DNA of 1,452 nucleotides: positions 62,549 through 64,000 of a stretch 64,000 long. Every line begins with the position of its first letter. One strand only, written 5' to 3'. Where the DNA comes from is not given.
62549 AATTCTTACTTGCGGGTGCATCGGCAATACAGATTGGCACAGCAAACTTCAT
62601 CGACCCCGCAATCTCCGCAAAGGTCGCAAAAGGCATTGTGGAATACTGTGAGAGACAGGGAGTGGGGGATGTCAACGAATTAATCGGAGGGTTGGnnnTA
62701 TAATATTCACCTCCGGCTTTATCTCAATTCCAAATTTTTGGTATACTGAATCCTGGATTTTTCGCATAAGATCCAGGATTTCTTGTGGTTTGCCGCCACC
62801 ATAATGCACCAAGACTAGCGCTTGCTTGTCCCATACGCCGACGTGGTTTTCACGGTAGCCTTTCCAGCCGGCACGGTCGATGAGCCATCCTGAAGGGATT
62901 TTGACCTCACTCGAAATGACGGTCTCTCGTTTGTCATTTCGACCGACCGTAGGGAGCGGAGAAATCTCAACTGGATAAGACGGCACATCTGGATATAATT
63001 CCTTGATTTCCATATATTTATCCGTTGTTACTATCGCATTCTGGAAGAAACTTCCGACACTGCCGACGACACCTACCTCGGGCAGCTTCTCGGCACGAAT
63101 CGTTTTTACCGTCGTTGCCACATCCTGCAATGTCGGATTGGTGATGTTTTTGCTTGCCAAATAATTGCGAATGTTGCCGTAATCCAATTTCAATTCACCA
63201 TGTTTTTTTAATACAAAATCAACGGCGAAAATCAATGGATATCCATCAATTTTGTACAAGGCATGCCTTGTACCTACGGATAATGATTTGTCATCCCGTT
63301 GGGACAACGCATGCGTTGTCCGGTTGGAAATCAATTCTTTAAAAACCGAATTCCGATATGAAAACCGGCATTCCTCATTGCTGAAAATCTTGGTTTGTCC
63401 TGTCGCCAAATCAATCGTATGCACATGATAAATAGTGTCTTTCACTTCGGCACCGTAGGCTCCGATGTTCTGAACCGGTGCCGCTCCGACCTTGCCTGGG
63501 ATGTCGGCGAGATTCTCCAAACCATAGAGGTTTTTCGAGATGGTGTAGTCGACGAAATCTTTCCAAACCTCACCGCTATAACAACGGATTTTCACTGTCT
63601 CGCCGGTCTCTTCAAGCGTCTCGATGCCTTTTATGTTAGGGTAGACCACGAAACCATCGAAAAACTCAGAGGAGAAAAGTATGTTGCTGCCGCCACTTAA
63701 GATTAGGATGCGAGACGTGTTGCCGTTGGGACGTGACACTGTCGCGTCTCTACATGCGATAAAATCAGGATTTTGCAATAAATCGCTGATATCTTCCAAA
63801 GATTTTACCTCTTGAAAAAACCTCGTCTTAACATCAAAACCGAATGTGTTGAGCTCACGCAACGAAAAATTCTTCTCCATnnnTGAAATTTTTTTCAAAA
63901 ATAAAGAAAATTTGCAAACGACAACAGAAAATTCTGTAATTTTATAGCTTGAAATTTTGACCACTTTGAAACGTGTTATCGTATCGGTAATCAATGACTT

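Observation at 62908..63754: murB carries three different repeat families in-frame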

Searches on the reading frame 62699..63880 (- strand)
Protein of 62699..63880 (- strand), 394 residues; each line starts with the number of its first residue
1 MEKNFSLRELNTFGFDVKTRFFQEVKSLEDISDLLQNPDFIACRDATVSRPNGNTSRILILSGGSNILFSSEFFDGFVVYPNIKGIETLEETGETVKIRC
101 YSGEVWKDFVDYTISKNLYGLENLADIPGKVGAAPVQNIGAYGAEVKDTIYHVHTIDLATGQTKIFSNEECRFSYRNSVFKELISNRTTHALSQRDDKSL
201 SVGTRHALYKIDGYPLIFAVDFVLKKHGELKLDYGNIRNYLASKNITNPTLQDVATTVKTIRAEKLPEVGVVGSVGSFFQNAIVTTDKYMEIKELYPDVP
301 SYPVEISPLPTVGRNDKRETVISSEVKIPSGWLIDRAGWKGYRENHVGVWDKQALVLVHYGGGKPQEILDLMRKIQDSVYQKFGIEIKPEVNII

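Call 12: find_homologous_proteins(query=window:62699-63880:-, max_evalue=1e-10)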
Query window:62699-63880:- (394 aa): 7983 proteins with E <= 1e-10 among 8000 candidates; the best 120 are listed.
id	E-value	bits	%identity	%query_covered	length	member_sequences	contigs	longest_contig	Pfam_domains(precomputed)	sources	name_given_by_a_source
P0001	2.0e-244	828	93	100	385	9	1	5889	PF01565.29,PF02873.22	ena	-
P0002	4.7e-239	811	91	98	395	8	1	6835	PF01565.29,PF02873.22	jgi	jgi:UDP-N-acetylmuramate dehydrogenase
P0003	2.0e-232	789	87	100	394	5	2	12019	PF01565.29,PF02873.22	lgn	-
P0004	7.7e-230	780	89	100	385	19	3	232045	PF01565.29,PF02873.22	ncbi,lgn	-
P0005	4.4e-225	765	89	100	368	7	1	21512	PF01565.29,PF02873.22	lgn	-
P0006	1.4e-211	720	83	100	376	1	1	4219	PF01565.29,PF02873.22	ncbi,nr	ncbi:MAG: UDP-N-acetylmuramate dehydrogenase [Bacteroidales bacterium]|nr:UDP-N-acetylmuramate dehyd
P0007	3.4e-208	709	81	100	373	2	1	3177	PF01565.29,PF02873.22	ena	-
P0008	1.4e-205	700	81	100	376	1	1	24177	PF01565.29,PF02873.22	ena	-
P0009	1.9e-205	700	79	100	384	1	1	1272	PF01565.29,PF02873.22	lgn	-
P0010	8.4e-205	698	81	100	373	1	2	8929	PF01565.29,PF02873.22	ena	-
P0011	2.6e-204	696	78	100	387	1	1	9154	PF01565.29,PF02873.22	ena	-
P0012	7.1e-203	691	78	100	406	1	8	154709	PF01565.29,PF02873.22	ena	-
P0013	4.8e-202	689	78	100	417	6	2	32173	PF01565.29,PF02873.22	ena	-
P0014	9.4e-200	681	79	100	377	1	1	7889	PF01565.29,PF02873.22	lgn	-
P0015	5.5e-199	679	75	100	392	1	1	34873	PF01565.29,PF02873.22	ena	-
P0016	6.6e-199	678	78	100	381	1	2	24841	PF01565.29,PF02873.22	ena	-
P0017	1.1e-198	678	78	100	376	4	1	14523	PF01565.29,PF02873.22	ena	-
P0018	3.8e-198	676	75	100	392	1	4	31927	PF01565.29,PF02873.22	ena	-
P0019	1.6e-197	674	79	100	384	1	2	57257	PF01565.29,PF02873.22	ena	-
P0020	3.2e-197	673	81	100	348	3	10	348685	PF01565.29,PF02873.22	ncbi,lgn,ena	-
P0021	5.5e-197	672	77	100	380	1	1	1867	PF01565.29,PF02873.22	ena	-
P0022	7.8e-197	672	79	100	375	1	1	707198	PF01565.29,PF02873.22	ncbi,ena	-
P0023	2.2e-195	667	80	100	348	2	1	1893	PF01565.29,PF02873.22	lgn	-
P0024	2.9e-195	666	78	100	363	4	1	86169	PF01565.29,PF02873.22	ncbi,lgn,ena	-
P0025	5.2e-193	659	78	100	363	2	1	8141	PF01565.29,PF02873.22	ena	-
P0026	4.5e-191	653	78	100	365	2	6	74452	PF01565.29,PF02873.22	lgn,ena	-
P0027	6.1e-190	649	75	100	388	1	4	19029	PF01565.29,PF02873.22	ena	-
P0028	2.0e-189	647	75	100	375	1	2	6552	PF01565.29,PF02873.22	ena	-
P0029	5.5e-188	642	75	100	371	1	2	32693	PF01565.29,PF02873.22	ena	-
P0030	2.1e-187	640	77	100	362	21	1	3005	PF01565.29,PF02873.22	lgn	-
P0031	2.2e-187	640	76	100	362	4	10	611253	PF01565.29,PF02873.22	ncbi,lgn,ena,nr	ncbi:MAG: UDP-N-acetylmuramate dehydrogenase [Bacteroidales bacterium]|nr:UDP-N-acetylmuramate dehyd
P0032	5.9e-187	639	74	100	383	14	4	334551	PF01565.29,PF02873.22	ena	-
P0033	1.6e-186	638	76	100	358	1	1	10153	PF01565.29,PF02873.22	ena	-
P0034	2.9e-186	637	76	100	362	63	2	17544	PF01565.29,PF02873.22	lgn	-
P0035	8.7e-186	635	76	100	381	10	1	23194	PF01565.29,PF02873.22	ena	-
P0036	1.4e-185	635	72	100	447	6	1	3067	PF01565.29,PF02873.22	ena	-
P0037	5.8e-185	632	75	100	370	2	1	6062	PF01565.29,PF02873.22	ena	-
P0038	5.9e-185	632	75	100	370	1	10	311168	PF01565.29,PF02873.22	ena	-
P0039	7.7e-185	632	73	100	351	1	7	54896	PF01565.29,PF02873.22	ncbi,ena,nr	ncbi:MAG: UDP-N-acetylmuramate dehydrogenase [Bacteroidales bacterium]|nr:UDP-N-acetylmuramate dehyd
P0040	9.2e-185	632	77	100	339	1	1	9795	PF01565.29,PF02873.22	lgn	-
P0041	1.4e-184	631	72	100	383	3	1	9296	PF01565.29,PF02873.22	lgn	-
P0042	5.6e-184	629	74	100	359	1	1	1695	PF01565.29,PF02873.22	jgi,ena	-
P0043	6.3e-184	629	72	100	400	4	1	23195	PF01565.29,PF02873.22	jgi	jgi:UDP-N-acetylmuramate dehydrogenase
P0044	1.1e-183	628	73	100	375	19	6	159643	PF01565.29,PF02873.22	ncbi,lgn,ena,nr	ncbi:MAG: UDP-N-acetylmuramate dehydrogenase [Bacteroidales bacterium]|nr:UDP-N-acetylmuramate dehyd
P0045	1.1e-183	628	73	100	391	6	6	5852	PF01565.29,PF02873.22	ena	-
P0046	2.3e-183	627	75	100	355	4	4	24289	PF01565.29,PF02873.22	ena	-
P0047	9.6e-183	625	74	100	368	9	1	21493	PF01565.29,PF02873.22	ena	-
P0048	2.5e-182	624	72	100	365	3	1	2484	PF01565.29,PF02873.22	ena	-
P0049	6.5e-182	622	71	100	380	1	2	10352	PF01565.29,PF02873.22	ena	-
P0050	8.7e-182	622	74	100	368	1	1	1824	PF01565.29,PF02873.22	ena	-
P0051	2.2e-181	621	72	100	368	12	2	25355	PF01565.29,PF02873.22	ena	-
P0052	5.2e-181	619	72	100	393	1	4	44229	PF01565.29,PF02873.22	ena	-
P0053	1.3e-180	618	73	100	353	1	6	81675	PF01565.29,PF02873.22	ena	-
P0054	2.0e-180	618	74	100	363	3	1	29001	PF01565.29,PF02873.22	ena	-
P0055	1.6e-179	615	73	100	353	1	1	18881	PF01565.29,PF02873.22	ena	-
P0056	4.3e-179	613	73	100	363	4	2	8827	PF01565.29,PF02873.22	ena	-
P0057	5.4e-179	613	72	100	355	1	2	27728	PF01565.29,PF02873.22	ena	-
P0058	9.7e-179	612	72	100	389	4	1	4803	PF01565.29,PF02873.22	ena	-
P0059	1.6e-178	611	71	100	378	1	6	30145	PF01565.29,PF02873.22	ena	-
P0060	3.3e-178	610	72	100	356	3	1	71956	PF01565.29,PF02873.22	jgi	jgi:UDP-N-acetylmuramate dehydrogenase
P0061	5.2e-178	610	72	100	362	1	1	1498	PF01565.29,PF02873.22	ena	-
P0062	1.4e-177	608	72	100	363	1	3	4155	PF01565.29,PF02873.22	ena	-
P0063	2.5e-177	607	72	100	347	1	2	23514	PF01565.29,PF02873.22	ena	-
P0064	3.8e-177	607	71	100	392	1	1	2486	PF01565.29,PF02873.22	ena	-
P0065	6.1e-177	606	69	100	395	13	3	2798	PF01565.29,PF02873.22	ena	-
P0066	1.0e-176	605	72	100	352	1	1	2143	PF01565.29,PF02873.22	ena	-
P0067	1.4e-176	605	73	100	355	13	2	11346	PF01565.29,PF02873.22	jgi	-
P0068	1.9e-176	604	71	100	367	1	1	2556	PF01565.29,PF02873.22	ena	-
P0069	3.7e-176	603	70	100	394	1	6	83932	PF01565.29,PF02873.22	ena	-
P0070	1.7e-175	601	70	100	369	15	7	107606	PF01565.29,PF02873.22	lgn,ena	-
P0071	2.1e-175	601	71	100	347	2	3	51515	PF01565.29,PF02873.22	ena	-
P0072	5.4e-175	600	70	100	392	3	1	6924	PF01565.29,PF02873.22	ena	-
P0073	1.1e-174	599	70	100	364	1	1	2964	PF01565.29,PF02873.22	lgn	-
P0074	1.4e-174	598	73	100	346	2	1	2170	PF01565.29,PF02873.22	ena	-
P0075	2.3e-174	598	72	100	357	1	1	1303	PF01565.29,PF02873.22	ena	-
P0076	5.7e-174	596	72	100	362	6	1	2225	PF01565.29,PF02873.22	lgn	-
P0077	9.1e-174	596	72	98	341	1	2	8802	PF01565.29,PF02873.22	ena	-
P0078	1.2e-173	595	70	100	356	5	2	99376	PF01565.29,PF02873.22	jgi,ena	-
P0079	1.8e-173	595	71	100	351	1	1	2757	PF01565.29,PF02873.22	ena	-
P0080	2.0e-173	594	71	100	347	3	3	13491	PF01565.29,PF02873.22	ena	-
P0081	4.1e-173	593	71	100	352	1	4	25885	PF01565.29,PF02873.22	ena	-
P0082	4.8e-173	593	72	100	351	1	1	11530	PF01565.29,PF02873.22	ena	-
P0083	6.4e-173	593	71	100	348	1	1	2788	PF01565.29,PF02873.22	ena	-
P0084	7.5e-173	593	73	100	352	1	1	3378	PF01565.29,PF02873.22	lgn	-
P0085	1.3e-172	592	71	100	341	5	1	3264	PF01565.29,PF02873.22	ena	-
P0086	2.4e-172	591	71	100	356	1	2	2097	PF01565.29,PF02873.22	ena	-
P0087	2.6e-172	591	71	100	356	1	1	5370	PF01565.29,PF02873.22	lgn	-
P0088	2.8e-172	591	70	100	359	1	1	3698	PF01565.29,PF02873.22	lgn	-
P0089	3.4e-172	590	70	100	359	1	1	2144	PF01565.29,PF02873.22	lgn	-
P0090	3.7e-172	590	71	100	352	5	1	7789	PF01565.29,PF02873.22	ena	-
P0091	5.5e-172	590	71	100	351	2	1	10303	PF01565.29,PF02873.22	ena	-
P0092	7.7e-172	589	70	100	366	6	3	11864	PF01565.29,PF02873.22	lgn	-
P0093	8.1e-172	589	71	100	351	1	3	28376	PF01565.29,PF02873.22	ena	-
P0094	1.3e-171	588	71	100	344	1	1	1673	PF01565.29,PF02873.22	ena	-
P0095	3.4e-171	587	72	100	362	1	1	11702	PF01565.29,PF02873.22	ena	-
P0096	3.8e-171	587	71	100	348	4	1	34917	PF01565.29,PF02873.22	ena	-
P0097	4.0e-171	587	70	100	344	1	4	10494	PF01565.29,PF02873.22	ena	-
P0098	5.0e-171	587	72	100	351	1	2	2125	PF01565.29,PF02873.22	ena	-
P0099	5.3e-171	587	72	100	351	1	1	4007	PF01565.29,PF02873.22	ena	-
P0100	5.3e-171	587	70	98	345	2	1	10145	PF01565.29,PF02873.22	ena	-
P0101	5.9e-171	586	70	100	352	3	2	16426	PF01565.29,PF02873.22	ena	-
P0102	7.3e-171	586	73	100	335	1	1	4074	PF01565.29,PF02873.22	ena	-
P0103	7.7e-171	586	70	100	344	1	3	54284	PF01565.29,PF02873.22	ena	-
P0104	8.7e-171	586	70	100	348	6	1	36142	PF01565.29,PF02873.22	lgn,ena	-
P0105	1.0e-170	586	71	100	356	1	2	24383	PF01565.29,PF02873.22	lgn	-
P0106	1.9e-170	585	70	100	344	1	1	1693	PF01565.29,PF02873.22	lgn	-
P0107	3.7e-170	584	72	100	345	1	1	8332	PF01565.29,PF02873.22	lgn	-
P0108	6.5e-170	583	70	100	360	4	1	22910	PF01565.29,PF02873.22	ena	-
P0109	7.5e-170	583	71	100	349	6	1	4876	PF01565.29,PF02873.22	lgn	-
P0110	1.0e-169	582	70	100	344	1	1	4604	PF01565.29,PF02873.22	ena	-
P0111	2.1e-169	581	71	100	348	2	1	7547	PF01565.29,PF02873.22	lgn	-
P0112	3.9e-169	580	69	100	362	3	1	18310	PF01565.29,PF02873.22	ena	-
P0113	4.3e-169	580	70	100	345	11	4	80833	PF01565.29,PF02873.22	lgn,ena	-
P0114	6.9e-169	580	68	100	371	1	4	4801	PF01565.29,PF02873.22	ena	-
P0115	9.1e-169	579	70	100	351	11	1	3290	PF01565.29,PF02873.22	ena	-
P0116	1.2e-168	579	69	100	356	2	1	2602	PF01565.29,PF02873.22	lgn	-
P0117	1.7e-168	578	72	100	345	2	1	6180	PF01565.29,PF02873.22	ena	-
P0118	1.8e-168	578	70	100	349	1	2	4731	PF01565.29,PF02873.22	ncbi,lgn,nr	ncbi:MAG: UDP-N-acetylmuramate dehydrogenase [Bacteroidales bacterium]|nr:UDP-N-acetylmuramate dehyd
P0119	1.8e-168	578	72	100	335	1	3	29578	PF01565.29,PF02873.22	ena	-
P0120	2.7e-168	578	70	100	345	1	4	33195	PF01565.29,PF02873.22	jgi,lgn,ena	-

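Call 15: find_related_loci(query=window:62699-63880:-, collection=genome_contigs, flank=10000)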
Query window:62699-63880:- (394 aa) in genome_contigs; peptide patterns used: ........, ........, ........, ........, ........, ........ (x = any residue, [..] = any of these).
127 stretches matched a pattern; 61 encode a relative of the query (tblastn E <= 1e-3); 60 distinct loci.
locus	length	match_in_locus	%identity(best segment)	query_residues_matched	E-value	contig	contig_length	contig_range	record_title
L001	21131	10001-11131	89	1-394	0e+0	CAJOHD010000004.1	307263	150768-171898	uncultured Bacteroidales bacterium isolate Red_deer_4_mag_10 genome assembly, contig: scaffold_22, whole genome shotgun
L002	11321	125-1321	78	1-394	0e+0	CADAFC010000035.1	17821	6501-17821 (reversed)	MAG: uncultured Bacteroidia bacterium isolate RUG13238 genome assembly, contig: RUG13238_asm_35, whole genome shotgun se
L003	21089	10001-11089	78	1-394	0e+0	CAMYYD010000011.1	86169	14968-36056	MAG TPA_asm: uncultured Bacteroidales bacterium isolate SRR10912534_bin.55_metaWRAP_v1.3_MAG genome assembly, contig: ER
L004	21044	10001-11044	80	1-394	0e+0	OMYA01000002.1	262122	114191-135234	uncultured Bacteroidales bacterium isolate RUG079 genome assembly, contig: scaffold_26, whole genome shotgun sequence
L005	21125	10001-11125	79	1-394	0e+0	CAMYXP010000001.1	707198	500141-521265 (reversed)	MAG TPA_asm: uncultured Bacteroidales bacterium isolate SRR10912533_bin.30_metaWRAP_v1.3_MAG genome assembly, contig: ER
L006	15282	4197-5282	76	1-394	0e+0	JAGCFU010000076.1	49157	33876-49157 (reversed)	MAG: Bacteroidales bacterium isolate RGIG9752 Yak_Omasum-4__c854427, whole genome shotgun sequence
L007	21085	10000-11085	76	1-394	0e+0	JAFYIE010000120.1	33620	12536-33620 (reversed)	MAG: Bacteroidales bacterium isolate RGIG7113 Water_buffalos_Abomasum-3__c169071, whole genome shotgun sequence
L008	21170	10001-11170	72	1-394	0e+0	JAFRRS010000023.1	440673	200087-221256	MAG: Bacteroidales bacterium isolate RGIG2740 Goat_Omasum-4__c430341, whole genome shotgun sequence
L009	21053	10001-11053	73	1-394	0e+0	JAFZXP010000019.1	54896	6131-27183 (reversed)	MAG: Bacteroidales bacterium isolate RGIG8190 Water_buffalos_Rumen-3__c603354, whole genome shotgun sequence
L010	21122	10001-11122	73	1-393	0e+0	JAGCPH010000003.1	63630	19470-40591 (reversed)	MAG: Bacteroidales bacterium isolate RGIG9999 Yak_Reticulum-4__c61575, whole genome shotgun sequence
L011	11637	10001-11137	71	1-394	0e+0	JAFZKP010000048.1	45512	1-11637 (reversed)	MAG: Bacteroidales bacterium isolate RGIG7852 Water_buffalos_Reticulum-4__c1011295, whole genome shotgun sequence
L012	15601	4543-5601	72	1-394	0e+0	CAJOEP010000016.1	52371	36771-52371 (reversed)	uncultured Bacteroidales bacterium isolate Red_deer_2_mag_30 genome assembly, contig: scaffold_208, whole genome shotgun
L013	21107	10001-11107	71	1-394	0e+0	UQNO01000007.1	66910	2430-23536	uncultured Bacteroidetes bacterium isolate UMGS464 genome assembly, contig: NODE_19_length_66910_cov_33.244475, whole ge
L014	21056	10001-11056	72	1-394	0e+0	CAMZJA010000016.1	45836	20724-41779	MAG TPA_asm: uncultured Bacteroidales bacterium isolate SRR10912535_bin.87_metaWRAP_v1.3_MAG genome assembly, contig: ER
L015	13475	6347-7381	70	1-394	0e+0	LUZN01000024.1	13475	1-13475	MAG: Bacteroidales bacterium Bact_22 Bact_22_contig_705, whole genome shotgun sequence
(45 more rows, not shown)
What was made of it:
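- On Rickettsia palindromic elements (RPE): The host here is Bacteroidales (call 15).
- The same filled alleles were recovered in independent MAG projects (RUG, RGIG, red deer, ENA, JGI; calls 12, 15).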

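Call 35: search_solved_structures(query=window:62699-63880:-, show_alignments=2)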
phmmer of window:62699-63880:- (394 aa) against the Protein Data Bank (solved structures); distinct sequences matched with E-value up to 0.001: 13.
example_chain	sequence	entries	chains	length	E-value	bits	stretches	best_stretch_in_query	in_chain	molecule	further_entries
7orz_A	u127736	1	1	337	1.1e-63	218.3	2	216-393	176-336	UDP-N-acetylenolpyruvoylglucosamine reductase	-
7osq_A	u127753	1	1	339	1.2e-63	218.3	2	216-393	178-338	UDP-N-acetylenolpyruvoylglucosamine reductase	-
4jay_A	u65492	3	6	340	1.2e-63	218.2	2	216-393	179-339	UDP-N-acetylenolpyruvoylglucosamine reductase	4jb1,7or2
3i99_A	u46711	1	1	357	2.4e-47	164.6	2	59-186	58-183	UDP-N-acetylenolpyruvoylglucosamine reductase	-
1mbb_A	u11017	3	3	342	4.5e-46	160.4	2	4-187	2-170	URIDINE DIPHOSPHO-N-ACETYLENOLPYRUVYLGLUCOSAMINE REDUCTASE | UDP-N-acetylenolpyruvoylglucosamine reductase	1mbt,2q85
2mbr_A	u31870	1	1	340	1.3e-45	158.9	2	56-187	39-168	URIDINE DIPHOSPHO-N-ACETYLENOLPYRUVYLGLUCOSAMINE REDUCTASE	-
1uxy_A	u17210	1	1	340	3.4e-45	157.5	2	56-187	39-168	URIDINE DIPHOSPHO-N-ACETYLENOLPYRUVYLGLUCOSAMINE REDUCTASE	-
5jzx_A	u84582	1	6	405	1.3e-34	122.7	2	54-182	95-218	UDP-N-acetylenolpyruvoylglucosamine reductase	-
4pyt_A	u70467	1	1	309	2.8e-16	62.3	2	39-186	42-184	UDP-N-acetylenolpyruvoylglucosamine reductase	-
3tx1_A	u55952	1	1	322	1e-15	60.4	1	40-182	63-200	UDP-N-acetylenolpyruvoylglucosamine reductase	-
1hsk_A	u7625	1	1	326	1.5e-12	50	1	54-181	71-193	UDP-N-ACETYLENOLPYRUVOYLGLUCOSAMINE REDUCTASE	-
9dtk_A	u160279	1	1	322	4.1e-09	38.7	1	58-180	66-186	UDP-N-acetylenolpyruvoylglucosamine reductase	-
2gqt_A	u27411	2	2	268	1.3e-05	27.2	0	113-179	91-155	UDP-N-Acetylenolpyruvylglucosamine Reductase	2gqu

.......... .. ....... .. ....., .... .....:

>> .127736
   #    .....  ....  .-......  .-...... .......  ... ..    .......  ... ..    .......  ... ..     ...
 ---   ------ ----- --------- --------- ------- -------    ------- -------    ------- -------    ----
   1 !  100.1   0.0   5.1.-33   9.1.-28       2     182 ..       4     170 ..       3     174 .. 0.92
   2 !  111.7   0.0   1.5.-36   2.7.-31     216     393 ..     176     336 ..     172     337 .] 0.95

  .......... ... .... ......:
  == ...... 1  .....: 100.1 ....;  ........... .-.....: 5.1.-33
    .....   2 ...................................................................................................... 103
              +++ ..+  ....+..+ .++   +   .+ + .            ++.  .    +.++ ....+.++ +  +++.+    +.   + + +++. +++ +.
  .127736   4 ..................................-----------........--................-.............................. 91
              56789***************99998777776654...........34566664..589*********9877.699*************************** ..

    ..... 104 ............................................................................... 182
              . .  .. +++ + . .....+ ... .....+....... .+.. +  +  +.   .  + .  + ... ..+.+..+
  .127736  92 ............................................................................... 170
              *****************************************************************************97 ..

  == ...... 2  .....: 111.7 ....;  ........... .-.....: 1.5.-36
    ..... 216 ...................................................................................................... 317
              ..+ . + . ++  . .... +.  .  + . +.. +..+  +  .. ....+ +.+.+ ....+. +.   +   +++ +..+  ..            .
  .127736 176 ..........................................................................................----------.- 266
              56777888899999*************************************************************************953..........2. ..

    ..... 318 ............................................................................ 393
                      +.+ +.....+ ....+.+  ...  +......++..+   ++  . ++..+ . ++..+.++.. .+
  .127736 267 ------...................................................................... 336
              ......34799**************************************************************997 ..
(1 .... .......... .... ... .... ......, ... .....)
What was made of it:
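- The blocks coincide with gaps relative to P. aeruginosa MurB (call 35).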

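Call 45: predict_structure(alignment_id=A2)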
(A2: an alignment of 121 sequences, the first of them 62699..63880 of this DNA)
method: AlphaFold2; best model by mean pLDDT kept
length: 394 residues; sequences in the alignment: 121
mean_pLDDT: 62.7   pTM: 0.56
mean pLDDT of the five models: 62.7, 62.5, 62.4, 61.3, 59.9
residues with pLDDT >= 90: 33; 70-90: 137; 50-70: 85; < 50: 139
segments of 3 or more residues with pLDDT < 50: 12-15, 49-55, 62-72, 125-138, 185-213, 232-238, 249-251, 261-277, 306-322, 341-349, 351-356, 358-362, 391-394
pLDDT, mean of each block of 10 residues (from residue 1): 74 58 85 87 65 52 42 64 86 92 74 76 45 43 67 84 86 67 45 32 34 66 79 48 60 50 34 39 86 89 54 37 71 75 44 46 58 82 81 35
secondary structure, 60 per line:
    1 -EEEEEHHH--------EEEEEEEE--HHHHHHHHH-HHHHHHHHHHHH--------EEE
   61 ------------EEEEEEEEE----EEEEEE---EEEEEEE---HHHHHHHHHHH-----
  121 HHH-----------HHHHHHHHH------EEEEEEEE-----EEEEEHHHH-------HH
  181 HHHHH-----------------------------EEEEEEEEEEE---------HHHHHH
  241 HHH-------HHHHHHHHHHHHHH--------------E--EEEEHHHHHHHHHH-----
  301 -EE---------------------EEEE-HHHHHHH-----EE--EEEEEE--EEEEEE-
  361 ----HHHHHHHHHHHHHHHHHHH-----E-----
elements in order: E2-6 E18-25 H28-36 H38-49 E58-60 E73-81 E86-91 E95-101 H105-115 H135-143 E150-157 E163-167 H168-171 H179-185 E215-225 H235-243 H251-264 E282-285 H286-295 E325-328 H330-336 E346-351 E354-359 H365-383
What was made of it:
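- In the structure model they are unstructured with low confidence (call 45).
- Tried and rejected: It is poor (pLDDT 62.7, because the alignment is shallow; call 45).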
